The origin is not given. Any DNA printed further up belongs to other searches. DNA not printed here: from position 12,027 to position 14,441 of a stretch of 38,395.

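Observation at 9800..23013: Sigma/anti-sigma-controlled SusC/SusD PUL pairing two GH92 alpha-mannosidases with a phospholipase-C-like phosphodiesterase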

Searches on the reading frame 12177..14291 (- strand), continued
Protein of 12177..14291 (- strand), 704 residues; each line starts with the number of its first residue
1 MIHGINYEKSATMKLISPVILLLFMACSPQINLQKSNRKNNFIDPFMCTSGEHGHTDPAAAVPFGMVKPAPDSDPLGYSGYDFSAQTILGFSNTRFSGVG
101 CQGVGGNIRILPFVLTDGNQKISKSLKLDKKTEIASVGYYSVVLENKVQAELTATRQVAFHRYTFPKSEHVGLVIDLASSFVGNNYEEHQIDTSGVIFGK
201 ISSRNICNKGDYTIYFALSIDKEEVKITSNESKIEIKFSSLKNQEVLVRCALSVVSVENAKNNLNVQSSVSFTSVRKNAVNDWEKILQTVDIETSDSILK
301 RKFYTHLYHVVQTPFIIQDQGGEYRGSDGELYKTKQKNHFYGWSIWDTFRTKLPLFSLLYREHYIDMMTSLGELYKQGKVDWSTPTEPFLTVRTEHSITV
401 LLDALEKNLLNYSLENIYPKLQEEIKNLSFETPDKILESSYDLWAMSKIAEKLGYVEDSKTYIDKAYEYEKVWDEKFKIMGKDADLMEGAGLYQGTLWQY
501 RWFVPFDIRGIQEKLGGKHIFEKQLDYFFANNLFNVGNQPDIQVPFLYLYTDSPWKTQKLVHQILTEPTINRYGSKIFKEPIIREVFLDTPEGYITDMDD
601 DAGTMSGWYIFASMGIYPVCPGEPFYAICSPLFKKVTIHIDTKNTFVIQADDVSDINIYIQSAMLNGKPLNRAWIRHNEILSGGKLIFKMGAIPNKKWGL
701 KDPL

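Call 99: predict_structure(alignment_id=A4)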
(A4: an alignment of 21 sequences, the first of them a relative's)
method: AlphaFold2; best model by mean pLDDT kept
length: 423 residues; sequences in the alignment: 21
mean_pLDDT: 90.8   pTM: 0.86
mean pLDDT of the five models: 90.8, 90.3, 90.0, 89.1, 88.1
residues with pLDDT >= 90: 326; 70-90: 62; 50-70: 25; < 50: 10
segments of 3 or more residues with pLDDT < 50: 17-26
pLDDT, mean of each block of 10 residues (from residue 1): 68 56 52 89 94 96 97 97 96 97 98 96 94 91 96 97 93 72 91 97 95 97 88 92 97 98 83 89 98 98 74 94 98 93 93 94 97 96 92 96 97 90 74
secondary structure, 60 per line:
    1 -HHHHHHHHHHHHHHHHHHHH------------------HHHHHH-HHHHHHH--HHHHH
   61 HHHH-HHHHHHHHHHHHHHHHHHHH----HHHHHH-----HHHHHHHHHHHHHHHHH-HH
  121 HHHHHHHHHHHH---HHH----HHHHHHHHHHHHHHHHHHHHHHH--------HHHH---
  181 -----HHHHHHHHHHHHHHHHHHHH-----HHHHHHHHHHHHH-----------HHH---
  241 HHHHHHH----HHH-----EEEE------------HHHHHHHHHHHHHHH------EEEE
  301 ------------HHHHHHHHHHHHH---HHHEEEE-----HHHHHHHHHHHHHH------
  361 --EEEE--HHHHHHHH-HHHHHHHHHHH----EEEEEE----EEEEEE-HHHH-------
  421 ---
elements in order: H2-21 H40-45 H47-53 H56-64 H66-85 H90-95 H101-117 H119-132 H143-165 H174-177 H186-205 H211-223 H241-247 E260-263 H276-290 E297-300 H313-325 E332-335 H341-354 E363-366 H369-376 H378-388 E393-398 E403-408 H410-413
